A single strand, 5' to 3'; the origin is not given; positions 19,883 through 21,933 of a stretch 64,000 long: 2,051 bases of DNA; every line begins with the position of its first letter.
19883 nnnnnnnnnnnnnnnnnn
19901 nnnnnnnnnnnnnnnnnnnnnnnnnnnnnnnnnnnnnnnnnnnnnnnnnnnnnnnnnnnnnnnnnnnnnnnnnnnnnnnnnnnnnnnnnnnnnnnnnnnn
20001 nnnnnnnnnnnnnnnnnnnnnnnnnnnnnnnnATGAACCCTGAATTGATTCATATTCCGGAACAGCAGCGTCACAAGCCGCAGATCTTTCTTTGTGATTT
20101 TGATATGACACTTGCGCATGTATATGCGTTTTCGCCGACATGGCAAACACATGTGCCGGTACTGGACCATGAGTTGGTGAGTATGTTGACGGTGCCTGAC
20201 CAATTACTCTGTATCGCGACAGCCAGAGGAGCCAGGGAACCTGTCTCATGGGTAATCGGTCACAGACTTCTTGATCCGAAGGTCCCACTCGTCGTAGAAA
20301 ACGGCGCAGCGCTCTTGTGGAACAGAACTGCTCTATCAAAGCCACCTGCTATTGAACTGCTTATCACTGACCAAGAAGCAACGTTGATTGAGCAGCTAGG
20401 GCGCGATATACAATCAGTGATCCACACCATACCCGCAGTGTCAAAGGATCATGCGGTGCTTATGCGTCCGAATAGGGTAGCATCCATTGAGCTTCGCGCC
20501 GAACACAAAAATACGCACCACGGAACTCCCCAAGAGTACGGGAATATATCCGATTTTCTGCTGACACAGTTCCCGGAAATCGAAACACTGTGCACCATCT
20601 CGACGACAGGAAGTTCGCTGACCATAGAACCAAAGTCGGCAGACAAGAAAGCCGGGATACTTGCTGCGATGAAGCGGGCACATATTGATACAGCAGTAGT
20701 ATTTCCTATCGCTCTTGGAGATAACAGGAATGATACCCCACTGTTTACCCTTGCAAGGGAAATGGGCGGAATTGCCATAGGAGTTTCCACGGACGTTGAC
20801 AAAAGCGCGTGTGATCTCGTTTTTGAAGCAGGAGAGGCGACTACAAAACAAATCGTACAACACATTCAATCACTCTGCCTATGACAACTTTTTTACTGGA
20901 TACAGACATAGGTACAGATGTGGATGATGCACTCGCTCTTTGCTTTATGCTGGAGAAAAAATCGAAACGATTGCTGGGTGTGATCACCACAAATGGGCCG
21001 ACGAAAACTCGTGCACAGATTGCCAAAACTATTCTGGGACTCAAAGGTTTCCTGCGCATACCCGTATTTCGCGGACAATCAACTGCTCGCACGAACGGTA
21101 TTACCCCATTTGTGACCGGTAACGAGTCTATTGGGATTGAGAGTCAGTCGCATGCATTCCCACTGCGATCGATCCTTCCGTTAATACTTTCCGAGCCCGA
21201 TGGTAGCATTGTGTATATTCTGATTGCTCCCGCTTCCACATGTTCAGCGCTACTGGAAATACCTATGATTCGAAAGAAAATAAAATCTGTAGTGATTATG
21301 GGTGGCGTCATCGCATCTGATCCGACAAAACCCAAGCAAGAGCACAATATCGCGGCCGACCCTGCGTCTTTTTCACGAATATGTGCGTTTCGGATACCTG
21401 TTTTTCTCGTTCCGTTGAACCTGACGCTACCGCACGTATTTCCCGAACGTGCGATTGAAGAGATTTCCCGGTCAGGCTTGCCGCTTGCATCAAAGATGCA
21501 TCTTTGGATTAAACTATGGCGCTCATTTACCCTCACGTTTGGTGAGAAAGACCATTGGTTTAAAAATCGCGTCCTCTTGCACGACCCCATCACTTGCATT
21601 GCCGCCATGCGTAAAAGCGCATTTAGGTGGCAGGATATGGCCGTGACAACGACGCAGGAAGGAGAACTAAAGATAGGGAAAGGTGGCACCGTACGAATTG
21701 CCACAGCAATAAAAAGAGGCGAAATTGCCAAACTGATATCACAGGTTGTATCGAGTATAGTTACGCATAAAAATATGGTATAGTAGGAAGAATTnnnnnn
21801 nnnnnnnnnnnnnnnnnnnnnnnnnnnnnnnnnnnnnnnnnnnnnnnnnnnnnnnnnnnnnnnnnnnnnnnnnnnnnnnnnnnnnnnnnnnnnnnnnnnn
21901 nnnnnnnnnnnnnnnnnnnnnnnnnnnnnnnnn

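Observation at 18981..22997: Translationally coupled PRTase-like / HAD phosphatase / IU-nucleoside hydrolase operon running into tyrS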

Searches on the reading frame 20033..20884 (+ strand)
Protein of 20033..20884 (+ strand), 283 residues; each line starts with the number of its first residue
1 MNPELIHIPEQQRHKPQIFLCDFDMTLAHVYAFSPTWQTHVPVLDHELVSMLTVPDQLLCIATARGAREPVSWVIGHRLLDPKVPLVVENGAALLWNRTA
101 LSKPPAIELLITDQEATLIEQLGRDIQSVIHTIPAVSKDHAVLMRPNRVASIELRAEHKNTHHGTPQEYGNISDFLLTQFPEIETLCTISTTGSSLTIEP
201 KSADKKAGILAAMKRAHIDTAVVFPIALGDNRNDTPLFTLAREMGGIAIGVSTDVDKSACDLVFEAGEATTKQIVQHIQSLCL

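Call 3: search_protein_families(library=pfam, proteins=[window:20033-20884:+], max_evalue=1)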
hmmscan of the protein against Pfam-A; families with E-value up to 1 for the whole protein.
window:20033-20884:+ (283 aa): 2 families
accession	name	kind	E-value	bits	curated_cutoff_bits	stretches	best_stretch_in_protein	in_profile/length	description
PF08282.18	Hydrolase_3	-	1.8e-06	28.3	20.9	1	180-265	161-244/255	haloacid dehalogenase-like hydrolase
PF02358.22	Trehalose_PPase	-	0.082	12.5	27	1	187-254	148-218/235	Trehalose-phosphatase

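Call 4: search_protein_families(library=ncbifam, proteins=[window:20033-20884:+], max_evalue=1)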
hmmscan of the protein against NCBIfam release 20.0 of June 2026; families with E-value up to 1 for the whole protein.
window:20033-20884:+ (283 aa): 11 families
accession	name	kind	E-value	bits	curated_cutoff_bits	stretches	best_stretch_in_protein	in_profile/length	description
TIGR01487.1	Pglycolate_arch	equivalog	4e-06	26.8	122.75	1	188-265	131-204/215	phosphoglycolate phosphatase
TIGR00099.1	Cof-subfamily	subfamily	4.8e-05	23.1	137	1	183-242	167-224/256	Cof-type HAD-IIB family hydrolase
TIGR01484.1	HAD-SF-IIB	subfamily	0.00024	21.2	41.8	1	179-243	150-217/221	HAD-IIB family hydrolase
TIGR01482.1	SPP-subfamily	subfamily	0.00032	20.3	107.15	1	184-279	125-222/225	sucrose-phosphate phosphatase subfamily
NF002245.0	PRK01158.1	equivalog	0.00061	19.2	198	1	188-268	141-219/233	phosphoglycolate phosphatase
TIGR01486.1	HAD-SF-IIB-MPGP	subfamily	0.00099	18.5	164.75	1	201-240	174-213/257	mannosyl-3-phosphoglycerate phosphatase family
TIGR02463.1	MPGP_rel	hypoth_equivalog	0.016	15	282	1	80-239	52-207/216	mannosyl-3-phosphoglycerate phosphatase-related protein YedP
NF001217.0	PRK00192.1-4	equivalog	0.016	14.8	373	1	62-241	46-217/265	mannosyl-3-phosphoglycerate phosphatase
NF007560.0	PRK10187.1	equivalog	0.056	12.7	327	1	196-257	166-225/266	trehalose-phosphatase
NF047838.1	SCO4402_fam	subfamily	0.08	13.2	50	1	109-146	65-102/119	SCO4402 family protein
TIGR02461.1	osmo_MPG_phos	equivalog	0.12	12.4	244.35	0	192-239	171-218/227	mannosyl-3-phosphoglycerate phosphatase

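Call 102: search_protein_families(library=padloc, proteins=[window:20033-20884:+], max_evalue=0.01)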
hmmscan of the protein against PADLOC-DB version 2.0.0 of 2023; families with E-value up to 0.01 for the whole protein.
window:20033-20884:+ (283 aa): 0 families

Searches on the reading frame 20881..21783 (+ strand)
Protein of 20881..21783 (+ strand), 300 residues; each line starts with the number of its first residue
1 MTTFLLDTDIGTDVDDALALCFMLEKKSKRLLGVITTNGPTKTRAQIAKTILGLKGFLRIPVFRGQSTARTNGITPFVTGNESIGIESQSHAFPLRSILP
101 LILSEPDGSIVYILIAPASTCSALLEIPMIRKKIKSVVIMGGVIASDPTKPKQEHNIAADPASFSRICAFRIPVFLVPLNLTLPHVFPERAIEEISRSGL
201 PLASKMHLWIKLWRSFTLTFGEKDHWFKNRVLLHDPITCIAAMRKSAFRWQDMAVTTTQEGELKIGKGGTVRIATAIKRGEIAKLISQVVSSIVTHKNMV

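Call 3: search_protein_families(library=pfam, proteins=[window:20881-21783:+], max_evalue=1)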
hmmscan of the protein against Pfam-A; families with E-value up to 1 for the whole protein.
window:20881-21783:+ (300 aa): 2 families
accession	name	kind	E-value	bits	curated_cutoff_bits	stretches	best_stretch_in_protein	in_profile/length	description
PF01156.24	IU_nuc_hydro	-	2.1e-31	110.1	34.2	1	5-267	2-269/297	Inosine-uridine preferring nucleoside hydrolase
PF03472.21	Autoind_bind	-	0.12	12.3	23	1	224-256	48-80/149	Autoinducer binding domain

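Call 4: search_protein_families(library=ncbifam, proteins=[window:20881-21783:+], max_evalue=1)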
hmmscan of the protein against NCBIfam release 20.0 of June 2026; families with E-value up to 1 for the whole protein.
window:20881-21783:+ (300 aa): 5 families
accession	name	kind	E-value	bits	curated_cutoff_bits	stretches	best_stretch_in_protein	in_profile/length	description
NF007761.0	PRK10443.1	equivalog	2e-15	56.7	433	1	3-267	4-273/311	pyrimidine-specific ribonucleoside hydrolase RihA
NF008036.0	PRK10768.1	equivalog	1.2e-14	54.2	382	1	3-267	4-266/304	ribonucleoside hydrolase RihC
NF052221.1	UridNuclsHydUriH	equivalog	2.1e-10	40.3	450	1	5-267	3-272/310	uridine-preferring nucleoside hydrolase UriH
NF007417.0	PRK09955.1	equivalog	1.2e-09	37.5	459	1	15-206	15-215/313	ribosylpyrimidine nucleosidase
NF041355.1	XopQ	equivalog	0.0074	15.1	500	1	6-144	58-208/402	type III secretion system effector XopQ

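Call 102: search_protein_families(library=padloc, proteins=[window:20881-21783:+], max_evalue=0.01)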
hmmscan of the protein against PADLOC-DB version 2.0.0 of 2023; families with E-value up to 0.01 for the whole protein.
window:20881-21783:+ (300 aa): 0 families
